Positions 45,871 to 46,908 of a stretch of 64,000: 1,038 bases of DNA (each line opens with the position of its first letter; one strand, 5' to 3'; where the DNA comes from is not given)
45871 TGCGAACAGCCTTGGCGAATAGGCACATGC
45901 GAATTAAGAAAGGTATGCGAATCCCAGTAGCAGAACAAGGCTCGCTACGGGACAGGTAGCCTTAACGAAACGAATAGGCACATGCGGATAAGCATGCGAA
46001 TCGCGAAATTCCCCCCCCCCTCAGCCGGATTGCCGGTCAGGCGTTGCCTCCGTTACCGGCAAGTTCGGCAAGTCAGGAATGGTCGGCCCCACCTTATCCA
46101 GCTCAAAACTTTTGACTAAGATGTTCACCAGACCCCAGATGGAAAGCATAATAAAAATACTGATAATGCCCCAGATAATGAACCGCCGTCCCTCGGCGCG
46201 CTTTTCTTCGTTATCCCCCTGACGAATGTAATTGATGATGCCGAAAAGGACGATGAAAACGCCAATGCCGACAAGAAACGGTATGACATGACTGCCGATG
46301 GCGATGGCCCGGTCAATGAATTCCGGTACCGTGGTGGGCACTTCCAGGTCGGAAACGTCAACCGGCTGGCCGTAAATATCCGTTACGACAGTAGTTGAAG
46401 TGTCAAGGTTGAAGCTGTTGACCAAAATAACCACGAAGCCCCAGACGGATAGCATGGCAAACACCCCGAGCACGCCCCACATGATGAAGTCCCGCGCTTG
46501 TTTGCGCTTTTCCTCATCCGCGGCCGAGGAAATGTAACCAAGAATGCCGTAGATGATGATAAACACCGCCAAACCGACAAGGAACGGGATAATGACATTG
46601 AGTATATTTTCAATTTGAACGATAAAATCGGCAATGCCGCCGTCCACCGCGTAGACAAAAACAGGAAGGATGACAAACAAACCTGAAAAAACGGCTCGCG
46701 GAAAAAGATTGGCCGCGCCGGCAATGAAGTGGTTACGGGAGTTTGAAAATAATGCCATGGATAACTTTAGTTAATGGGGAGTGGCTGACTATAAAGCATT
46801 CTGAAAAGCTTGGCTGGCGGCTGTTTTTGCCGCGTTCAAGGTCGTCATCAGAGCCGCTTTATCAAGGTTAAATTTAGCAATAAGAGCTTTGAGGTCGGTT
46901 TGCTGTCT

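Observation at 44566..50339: Array of six T4SS-pilin-like paralogs (seven domains) bracketed by an LPXTG protein, an Ala-rich secreted protein and a solute-binding-like lipoprotein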

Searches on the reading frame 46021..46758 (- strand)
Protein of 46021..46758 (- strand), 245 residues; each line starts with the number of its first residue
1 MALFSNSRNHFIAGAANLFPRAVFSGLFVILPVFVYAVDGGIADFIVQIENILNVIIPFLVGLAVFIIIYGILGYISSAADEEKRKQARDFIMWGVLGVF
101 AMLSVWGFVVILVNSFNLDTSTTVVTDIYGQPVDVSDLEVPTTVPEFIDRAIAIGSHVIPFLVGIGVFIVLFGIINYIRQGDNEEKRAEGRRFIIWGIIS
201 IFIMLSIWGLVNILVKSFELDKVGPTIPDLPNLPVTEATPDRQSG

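Call 3: search_protein_families(library=pfam, proteins=[window:46021-46758:-], max_evalue=1)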
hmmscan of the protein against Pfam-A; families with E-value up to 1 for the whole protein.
window:46021-46758:- (245 aa): 15 families
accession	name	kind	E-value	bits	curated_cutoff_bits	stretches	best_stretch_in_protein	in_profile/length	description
PF18895.5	T4SS_pilin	-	3.9e-15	56.1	26.6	2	164-214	23-71/71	Type IV secretion system pilin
PF15183.11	MRAP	-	0.0012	19.2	27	1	54-92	37-76/89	Melanocortin-2 receptor accessory protein family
PF20303.3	YLATT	-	0.0038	17.5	26.7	1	170-203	14-47/107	YEATS-Like-Associating Three TM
PF20563.3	DUF6773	-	0.0099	16.2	27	1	161-218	91-147/163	Family of unknown function (DUF6773)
PF06942.17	GlpM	-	0.034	15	25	1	1-67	13-73/107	GlpM protein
PF19261.4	DUF5904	-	0.054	14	25.7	1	63-119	76-130/133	Domain of unknown function (DUF5904)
PF21001.2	YqiJ_N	-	0.06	14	23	1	57-83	66-92/116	Inner membrane protein YqiJ, N-terminal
PF06570.16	DUF1129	-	0.11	12.6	29.1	0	55-119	114-178/207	Protein of unknown function (DUF1129)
PF19554.4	DUF6077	-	0.16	11.1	27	1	57-123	3-69/354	Family of unknown function (DUF6077)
PF15062.11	ARL6IP6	-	0.22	12.1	27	0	55-79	26-49/86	Haemopoietic lineage transmembrane helix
PF16485.10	PLN_propep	-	0.24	11.7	28.1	1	72-90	8-26/43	Protealysin propeptide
PF00335.26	Tetraspanin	-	0.28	11.3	32.1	1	24-113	8-92/225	Tetraspanin family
PF05875.18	Ceramidase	-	0.28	11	32.5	0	59-107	135-184/259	Ceramidase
PF03994.20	DUF350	-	0.36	11.3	26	0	165-220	55-103/133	Domain of Unknown Function (DUF350)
PF25044.1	DUF7789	-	0.37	11.2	25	0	33-108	60-127/129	Domain of unknown function (DUF7789)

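Call 4: search_protein_families(library=ncbifam, proteins=[window:46021-46758:-], max_evalue=1)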
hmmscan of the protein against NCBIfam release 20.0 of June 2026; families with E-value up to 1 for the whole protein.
window:46021-46758:- (245 aa): 10 families
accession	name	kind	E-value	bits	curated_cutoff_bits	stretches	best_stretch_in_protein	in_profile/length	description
NF045849.1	ICE_MMCAP2_0565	equivalog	4.2e-13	48.8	40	2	48-113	12-77/80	Mbov_0395 family pilin-like conjugal transfer protein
NF037976.1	gtrA_1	subfamily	0.00015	21.9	50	1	45-120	22-100/126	GtrA family protein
NF033883.1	conj_TraQ_IncI1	equivalog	0.00046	20.1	80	1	50-99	11-60/175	conjugal transfer protein TraQ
TIGR02447.1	yiiD_Cterm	subfamily_domain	0.011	15.6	97.1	0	91-127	39-74/138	putative thioesterase domain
NF001842.0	PRK00567.1-3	equivalog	0.012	15.7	146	0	112-188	30-107/147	large-conductance mechanosensitive channel protein MscL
NF045846.1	MSC0882_dom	subfamily_domain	0.022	13.9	60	1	48-119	4-76/244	MSC_0882 family membrane protein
TIGR03943.1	TIGR03943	equivalog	0.062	12.7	88.8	0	155-207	10-70/221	TIGR03943 family putative permease subunit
NF009255.0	PRK12612.1-3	equivalog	0.16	12.6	112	1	56-107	6-60/92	putative monovalent cation/H+ antiporter subunit F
NF033483.0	PknB_PASTA_kin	equivalog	0.29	10.1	450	0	80-134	321-376/563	Stk1 family PASTA domain-containing Ser/Thr kinase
NF047765.1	LIC_13387_fam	subfamily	0.85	9.3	33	0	160-207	59-106/131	LIC_13387 family protein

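Call 15: find_encoding_contigs(protein=window:46021-46758:-, flank=10000, max_places=6)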
Protein window:46021-46758:- (245 aa): 9 contigs read that carry it; 6 places shown.
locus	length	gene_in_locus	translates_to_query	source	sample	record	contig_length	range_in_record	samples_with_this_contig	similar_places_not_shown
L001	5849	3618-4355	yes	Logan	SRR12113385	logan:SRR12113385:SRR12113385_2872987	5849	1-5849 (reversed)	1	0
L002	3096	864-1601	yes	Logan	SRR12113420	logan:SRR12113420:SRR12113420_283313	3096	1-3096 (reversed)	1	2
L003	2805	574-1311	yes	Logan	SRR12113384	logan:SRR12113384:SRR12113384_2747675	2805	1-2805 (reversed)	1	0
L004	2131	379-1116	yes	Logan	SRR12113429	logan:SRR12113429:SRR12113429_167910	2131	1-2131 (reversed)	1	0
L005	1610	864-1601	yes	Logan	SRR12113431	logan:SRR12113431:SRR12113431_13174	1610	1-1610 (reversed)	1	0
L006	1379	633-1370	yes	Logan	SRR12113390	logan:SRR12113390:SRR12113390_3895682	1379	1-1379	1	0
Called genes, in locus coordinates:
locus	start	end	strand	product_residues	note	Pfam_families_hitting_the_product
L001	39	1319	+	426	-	PF01547:SBP_bac_1, PF13416:SBP_bac_8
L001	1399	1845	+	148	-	PF18895:T4SS_pilin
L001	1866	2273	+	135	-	PF18895:T4SS_pilin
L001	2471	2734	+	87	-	PF18895:T4SS_pilin (weak)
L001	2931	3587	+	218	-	-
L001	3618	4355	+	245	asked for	PF18895:T4SS_pilin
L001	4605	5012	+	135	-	PF18895:T4SS_pilin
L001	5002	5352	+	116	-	PF18895:T4SS_pilin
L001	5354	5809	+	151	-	-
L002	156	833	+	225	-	-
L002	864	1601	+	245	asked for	PF18895:T4SS_pilin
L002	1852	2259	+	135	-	PF18895:T4SS_pilin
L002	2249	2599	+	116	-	PF18895:T4SS_pilin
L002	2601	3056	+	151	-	-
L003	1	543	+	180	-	?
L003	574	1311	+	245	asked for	PF18895:T4SS_pilin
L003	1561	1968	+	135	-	PF18895:T4SS_pilin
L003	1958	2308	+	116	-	PF18895:T4SS_pilin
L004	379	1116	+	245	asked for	PF18895:T4SS_pilin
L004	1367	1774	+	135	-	PF18895:T4SS_pilin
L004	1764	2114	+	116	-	PF18895:T4SS_pilin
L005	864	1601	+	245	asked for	PF18895:T4SS_pilin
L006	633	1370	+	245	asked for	PF18895:T4SS_pilin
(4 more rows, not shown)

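Call 31: find_homologous_proteins(query=window:46021-46758:-, max_evalue=0.001)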
Query window:46021-46758:- (245 aa): 125 proteins with E <= 0.001 among 1782 candidates; the best 120 are listed.
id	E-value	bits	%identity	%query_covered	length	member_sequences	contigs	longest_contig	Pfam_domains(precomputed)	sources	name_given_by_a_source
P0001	2.2e-152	524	100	100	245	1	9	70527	PF18895.6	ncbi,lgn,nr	ncbi:MAG: hypothetical protein HYV67_01905 [Candidatus Taylorbacteria bacterium]|nr:hypothetical pro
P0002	6.7e-84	299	64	95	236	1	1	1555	PF18895.6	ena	-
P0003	4.9e-81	290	68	82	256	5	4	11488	PF18895.6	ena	-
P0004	4.7e-80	287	62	90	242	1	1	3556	PF18895.6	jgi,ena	-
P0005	7.9e-79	283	61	95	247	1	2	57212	PF18895.6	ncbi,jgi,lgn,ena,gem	-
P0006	1.7e-78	282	61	92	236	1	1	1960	PF14808.12,PF18895.6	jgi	jgi:uncharacterized membrane protein YidH (DUF202 family)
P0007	2.5e-78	281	64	84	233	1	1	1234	PF18895.6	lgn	-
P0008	6.0e-75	270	65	78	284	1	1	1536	PF18895.6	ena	-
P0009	1.3e-74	269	60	84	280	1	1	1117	PF18895.6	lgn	-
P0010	4.3e-74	267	66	76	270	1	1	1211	PF18895.6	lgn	-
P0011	4.6e-72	261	64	77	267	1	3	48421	PF21001.3,PF18895.6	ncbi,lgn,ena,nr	ncbi:MAG: hypothetical protein EXS46_01785 [Candidatus Taylorbacteria bacterium]|nr:hypothetical pro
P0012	8.8e-72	260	63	78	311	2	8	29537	PF18895.6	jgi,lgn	jgi:uncharacterized membrane protein YidH (DUF202 family)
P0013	2.6e-70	255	62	78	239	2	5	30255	PF18895.6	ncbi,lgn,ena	-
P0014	4.6e-70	254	66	74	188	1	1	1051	PF18895.6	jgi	jgi:uncharacterized membrane protein YidH (DUF202 family)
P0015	1.5e-69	252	62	79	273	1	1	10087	PF18895.6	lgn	-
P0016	2.4e-67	245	62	78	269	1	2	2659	PF18895.6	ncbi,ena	-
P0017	5.2e-67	244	58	80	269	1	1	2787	PF18895.6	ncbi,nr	ncbi:MAG: hypothetical protein NUV54_01405 [Candidatus Taylorbacteria bacterium]|nr:hypothetical pro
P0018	1.5e-66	243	62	78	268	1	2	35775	PF18895.6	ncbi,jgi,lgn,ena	-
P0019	1.5e-65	239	60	73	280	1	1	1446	PF18895.6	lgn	-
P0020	2.7e-65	238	61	79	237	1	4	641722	PF18895.6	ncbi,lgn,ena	-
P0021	2.6e-64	235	56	80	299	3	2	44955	PF18895.6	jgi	-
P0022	1.2e-63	233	58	78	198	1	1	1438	PF18895.6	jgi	-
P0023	1.6e-63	233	59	83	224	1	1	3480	PF18895.6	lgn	-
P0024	2.8e-63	232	57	80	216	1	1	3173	PF18895.6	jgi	jgi:uncharacterized membrane protein YidH (DUF202 family)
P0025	3.9e-63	231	57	82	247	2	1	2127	PF18895.6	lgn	-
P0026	1.8e-62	229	56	80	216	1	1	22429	PF18895.6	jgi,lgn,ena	-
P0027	3.6e-62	228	55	83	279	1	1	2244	PF18895.6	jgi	jgi:uncharacterized membrane protein YidH (DUF202 family)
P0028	5.9e-62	227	58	74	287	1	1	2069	PF18895.6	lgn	-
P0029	5.9e-62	227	56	76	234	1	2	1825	PF18895.6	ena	-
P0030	8.0e-62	227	58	82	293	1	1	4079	PF18895.6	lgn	-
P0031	2.8e-61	225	57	78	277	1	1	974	PF18895.6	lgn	-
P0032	3.1e-61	225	58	74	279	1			PF18895.6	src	-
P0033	3.3e-61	225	59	74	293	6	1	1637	PF18895.6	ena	-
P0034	1.4e-60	223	55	76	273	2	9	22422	PF18895.6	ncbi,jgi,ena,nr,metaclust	ncbi:MAG: hypothetical protein UX89_C0016G0019 [Parcubacteria group bacterium GW2011_GWA2_47_16]|nr:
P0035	2.9e-60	222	58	79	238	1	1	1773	PF18895.6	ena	-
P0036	4.1e-60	221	61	70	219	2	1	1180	PF21001.3,PF18895.6,PF04956.19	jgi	jgi:uncharacterized membrane protein YidH (DUF202 family)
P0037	3.6e-59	218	52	86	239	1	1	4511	PF18895.6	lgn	-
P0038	7.4e-54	201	57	73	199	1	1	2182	PF18895.6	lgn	-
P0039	2.0e-53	200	51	78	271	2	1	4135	PF18895.6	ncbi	-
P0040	7.4e-52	194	49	79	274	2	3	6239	PF18895.6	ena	-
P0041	6.5e-51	191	46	80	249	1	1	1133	PF18895.6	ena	-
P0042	1.2e-49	187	47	80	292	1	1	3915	PF18895.6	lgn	-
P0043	2.1e-33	134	53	53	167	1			PF18895.6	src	-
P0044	7.1e-32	129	32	65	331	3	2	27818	PF18920.6,PF18895.6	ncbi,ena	-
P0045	6.9e-31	126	29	83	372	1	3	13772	PF18895.6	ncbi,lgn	-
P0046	7.2e-27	113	50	52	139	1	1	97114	PF18895.6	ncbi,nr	ncbi:MAG: pilin [bacterium]|nr:pilin [bacterium]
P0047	4.9e-26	110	50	50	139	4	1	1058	PF18895.6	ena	-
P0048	5.1e-26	110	52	47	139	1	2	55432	PF18895.6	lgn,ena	-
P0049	5.5e-26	110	50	50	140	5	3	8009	PF18895.6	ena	-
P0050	6.1e-26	110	55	40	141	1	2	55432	PF18895.6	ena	-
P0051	7.1e-26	109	50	47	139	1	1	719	PF18895.6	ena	-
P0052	1.1e-25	109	59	35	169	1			PF18895.6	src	-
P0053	1.8e-25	108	50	47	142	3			PF18895.6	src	-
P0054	1.8e-25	108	35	82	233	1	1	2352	PF18895.6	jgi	-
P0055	3.6e-25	107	61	36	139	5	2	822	PF18895.6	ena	-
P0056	6.3e-25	106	58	38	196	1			PF18895.6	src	-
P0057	6.8e-25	106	46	57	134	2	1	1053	PF18895.6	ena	-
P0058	9.2e-25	106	60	36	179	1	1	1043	PF18895.6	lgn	-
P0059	1.8e-24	105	44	44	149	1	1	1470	PF18895.6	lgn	-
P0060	5.3e-24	103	63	31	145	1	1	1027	PF18895.6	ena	-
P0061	1.1e-23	102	58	37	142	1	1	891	PF18895.6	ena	-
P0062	1.4e-23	102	44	49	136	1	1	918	PF18895.6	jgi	jgi:hypothetical protein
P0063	1.4e-23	102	49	44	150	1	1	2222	PF18895.6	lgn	-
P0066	1.9e-23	101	48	48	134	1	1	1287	PF18895.6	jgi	jgi:hypothetical protein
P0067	2.2e-23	101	46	53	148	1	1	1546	PF18895.6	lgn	-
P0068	2.5e-23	101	46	52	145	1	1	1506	PF18895.6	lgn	-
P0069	3.2e-23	101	54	40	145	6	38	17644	PF18895.6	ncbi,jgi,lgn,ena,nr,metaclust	ncbi:MAG: hypothetical protein UY62_C0083G0002 [Parcubacteria group bacterium GW2011_GWF2_50_9]|nr:M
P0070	3.4e-23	101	59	31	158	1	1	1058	PF18895.6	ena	-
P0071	3.6e-23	100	59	35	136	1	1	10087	PF18895.6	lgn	-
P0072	3.9e-23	100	61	33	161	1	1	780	PF18895.6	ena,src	-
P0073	6.4e-23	100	54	40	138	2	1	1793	PF18895.6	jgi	-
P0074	6.9e-23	100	61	33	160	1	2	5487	PF18895.6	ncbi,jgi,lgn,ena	-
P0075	7.2e-23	100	46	45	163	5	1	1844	PF18895.6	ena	-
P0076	7.5e-23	99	56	36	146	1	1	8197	PF18895.6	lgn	-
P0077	1.1e-22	99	52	39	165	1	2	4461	PF18895.6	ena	-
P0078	1.6e-22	98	59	31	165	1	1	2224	PF18895.6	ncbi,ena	-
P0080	2.0e-22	98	50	42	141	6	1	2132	PF18895.6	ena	-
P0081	2.8e-22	98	56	36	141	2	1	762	PF18895.6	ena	-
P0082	3.3e-22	97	62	30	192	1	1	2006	PF18895.6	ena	-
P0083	3.3e-22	97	62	30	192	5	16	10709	PF18895.6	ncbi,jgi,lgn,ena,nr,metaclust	ncbi:MAG: hypothetical protein A2W65_00470 [Candidatus Taylorbacteria bacterium RIFCSPLOWO2_02_50_13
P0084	6.6e-22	96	53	38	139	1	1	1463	PF18895.6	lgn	-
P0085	7.7e-22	96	61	33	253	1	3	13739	PF18895.6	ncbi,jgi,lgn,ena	-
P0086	8.0e-22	96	59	33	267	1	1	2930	PF18895.6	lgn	-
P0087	1.1e-21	96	61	31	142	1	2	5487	PF18895.6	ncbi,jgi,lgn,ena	-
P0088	1.3e-21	95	52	38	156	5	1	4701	PF18895.6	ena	-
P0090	2.1e-21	95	62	30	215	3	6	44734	PF18895.6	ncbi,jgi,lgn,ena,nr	ncbi:MAG TPA: hypothetical protein DEP25_01935 [Candidatus Taylorbacteria bacterium]|nr:hypothetical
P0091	2.2e-21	95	47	42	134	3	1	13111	PF18895.6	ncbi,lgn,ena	-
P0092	3.4e-21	94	46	43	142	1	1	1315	PF18895.6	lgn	-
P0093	4.4e-21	94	49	41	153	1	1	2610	PF18895.6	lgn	-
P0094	5.3e-21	93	45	39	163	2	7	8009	PF18895.6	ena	-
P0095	5.3e-21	93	45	44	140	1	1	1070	PF18895.6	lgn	-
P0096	5.6e-21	93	53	37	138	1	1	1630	PF18895.6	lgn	-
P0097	7.5e-21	93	49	44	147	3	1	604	PF18895.6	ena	-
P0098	1.6e-20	92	47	40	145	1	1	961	PF18895.6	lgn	-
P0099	8.5e-20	89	51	36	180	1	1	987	PF18895.6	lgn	-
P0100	9.3e-20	89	32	74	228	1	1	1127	PF18895.6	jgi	jgi:hypothetical protein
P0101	1.0e-19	89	42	47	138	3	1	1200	PF18895.6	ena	-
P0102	4.9e-19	87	49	36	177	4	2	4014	PF18895.6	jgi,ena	-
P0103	1.1e-16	79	40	40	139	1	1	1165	PF18895.6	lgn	-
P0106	1.4e-13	69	48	38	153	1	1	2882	PF18920.6,PF18895.6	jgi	jgi:uncharacterized membrane protein YgcG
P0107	3.1e-12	65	44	41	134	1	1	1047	PF18895.6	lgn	-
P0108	5.6e-12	64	48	30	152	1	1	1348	PF18895.6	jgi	jgi:hypothetical protein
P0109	1.1e-11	63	37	41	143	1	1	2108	PF18895.6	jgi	jgi:hypothetical protein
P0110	2.4e-11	62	34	41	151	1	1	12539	PF18895.6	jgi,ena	-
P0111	1.1e-10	60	35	42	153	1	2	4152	PF18895.6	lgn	-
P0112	2.4e-9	55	39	30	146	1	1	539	PF18895.6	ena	-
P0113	1.1e-8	53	38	39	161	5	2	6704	PF18895.6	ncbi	-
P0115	1.4e-8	53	36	34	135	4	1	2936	PF18895.6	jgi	jgi:hypothetical protein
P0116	2.8e-8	52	34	35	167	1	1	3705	PF18895.6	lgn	-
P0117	3.6e-8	51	32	36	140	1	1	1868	PF18895.6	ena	-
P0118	5.0e-8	51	33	42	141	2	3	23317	PF18895.6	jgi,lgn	jgi:hypothetical protein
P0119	6.4e-8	51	37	39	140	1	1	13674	PF18895.6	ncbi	-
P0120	7.4e-8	50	38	39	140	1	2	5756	PF18895.6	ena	-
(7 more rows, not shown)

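Call 39: predict_structure(alignment_id=A2)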
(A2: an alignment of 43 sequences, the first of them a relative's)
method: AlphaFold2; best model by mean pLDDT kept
length: 245 residues; sequences in the alignment: 43
mean_pLDDT: 78.6   pTM: 0.54
mean pLDDT of the five models: 78.6, 77.8, 71.5, 70.3, 66.9
residues with pLDDT >= 90: 46; 70-90: 145; 50-70: 51; < 50: 3
segments of 3 or more residues with pLDDT < 50: 1-3
pLDDT, mean of each block of 10 residues (from residue 1): 58 74 63 63 80 82 89 93 93 88 81 67 54 78 84 80 84 91 92 88 82 78 70 82 69
secondary structure, 60 per line:
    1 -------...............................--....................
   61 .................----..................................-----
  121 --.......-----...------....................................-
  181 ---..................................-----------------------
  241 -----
elements in order: H8-38 H41-77 H82-115 H123-129 H144-179 H184-217

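Call 42: fold_search(model_id=the predicted structure, library=pdb)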
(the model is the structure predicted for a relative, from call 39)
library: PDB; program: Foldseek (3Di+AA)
matches with E <= 10: 260; with E <= 0.001: 0
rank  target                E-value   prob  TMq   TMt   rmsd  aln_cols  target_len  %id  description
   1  23as_0                6.6e-01  0.18  0.18  0.13  28.4       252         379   12  Structure of Arabidopsis SNX1 (Class l, 7-fold) (released 2026-03-18)
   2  6egc                  9.1e-01  0.60  0.26  0.39  13.2       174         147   11  Single-chain version of 2L4HC2_23 (PDB 5J0K) (released 2019-05-29)
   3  3zx6_A                1.0e+00  0.41  0.28  0.23  45.9       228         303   14  Structure of Hamp(AF1503)-Tsr fusion - Hamp (A291V) mutant (released 2012-02-29)
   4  4h8s_D                1.0e+00  0.41  0.26  0.18  24.9       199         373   10  Crystal structure of human APPL2BARPH domain (released 2012-10-17)
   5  2q13                  1.1e+00  0.41  0.27  0.19  25.4       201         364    9  Crystal structure of BAR-PH domain of APPL1 (released 2007-08-14)
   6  7xge_A                1.1e+00  0.33  0.22  0.29  15.7       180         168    9  Crystal structure of MCL-1 in complex with computationally designed inhibitor protein (released 2022-07-20)
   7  6u2h_B                1.1e+00  0.23  0.24  0.26  18.9       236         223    9  BRAF dimer bound to 14-3-3 (released 2019-08-28)
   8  4n84_A                1.1e+00  0.23  0.23  0.24  19.1       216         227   11  Crystal structure of 14-3-3zeta in complex with a 12-carbon-linker cyclic peptide derived from ExoS (released 2014-02-19)
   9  8qb8_A                1.2e+00  0.44  0.29  0.27  25.7       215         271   13  Lsp1 in native eisosome lattice bound to plasma membrane microdomain (released 2024-07-24)
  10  5m35_A                1.2e+00  0.23  0.24  0.25  18.5       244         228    9  The molecular tweezer CLR01 stabilizes a disordered protein-protein interface (released 2017-11-15)
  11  6zc9_C                1.2e+00  0.20  0.22  0.23  18.0       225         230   10  Structure of 14-3-3 gamma in complex with Nedd4-2 14-3-3 binding motif Ser448 (released 2021-07-21)
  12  5iws_A                1.2e+00  0.18  0.19  0.12  13.6       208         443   13  Crystal structure of the transporter MalT, the EIIC domain from the maltose-specific phosphotransferase system (released 2016-05-25)
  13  7qi1_B                1.3e+00  0.18  0.20  0.21  16.6       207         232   11  Crystal structure of human 14-3-3 protein beta in complex with CFTR peptide pS753pS768 and PPI stabilizer CY007424 (released 2022-05-25)
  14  2z0n                  1.5e+00  0.44  0.27  0.28  24.0       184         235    7  Crystal structure of APPL1-BAR domain (released 2008-05-13)
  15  7exe_A                1.5e+00  0.15  0.19  0.21  17.7       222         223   11  Crystal structure of mouse 14-3-3zeta in complex with doubly phosphorylated ADAM22 peptide (released 2021-11-24)
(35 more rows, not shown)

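Call 54: search_protein_families(library=padloc, proteins=[window:46021-46758:-], max_evalue=0.01)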
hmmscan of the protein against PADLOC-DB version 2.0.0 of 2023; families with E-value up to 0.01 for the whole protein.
window:46021-46758:- (245 aa): 1 family
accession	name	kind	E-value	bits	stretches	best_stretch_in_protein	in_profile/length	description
PDLC04052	PD-T4-6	-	0.0085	13.3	0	78-133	313-364/496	-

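Call 79: search_protein_families(library=phrogs, proteins=[window:46021-46758:-], max_evalue=0.01)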
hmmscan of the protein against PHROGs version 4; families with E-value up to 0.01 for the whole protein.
window:46021-46758:- (245 aa): 1 family
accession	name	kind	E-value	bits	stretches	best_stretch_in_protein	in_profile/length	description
phrog_3619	-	unknown function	0.0064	17.5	0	28-118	31-122/161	-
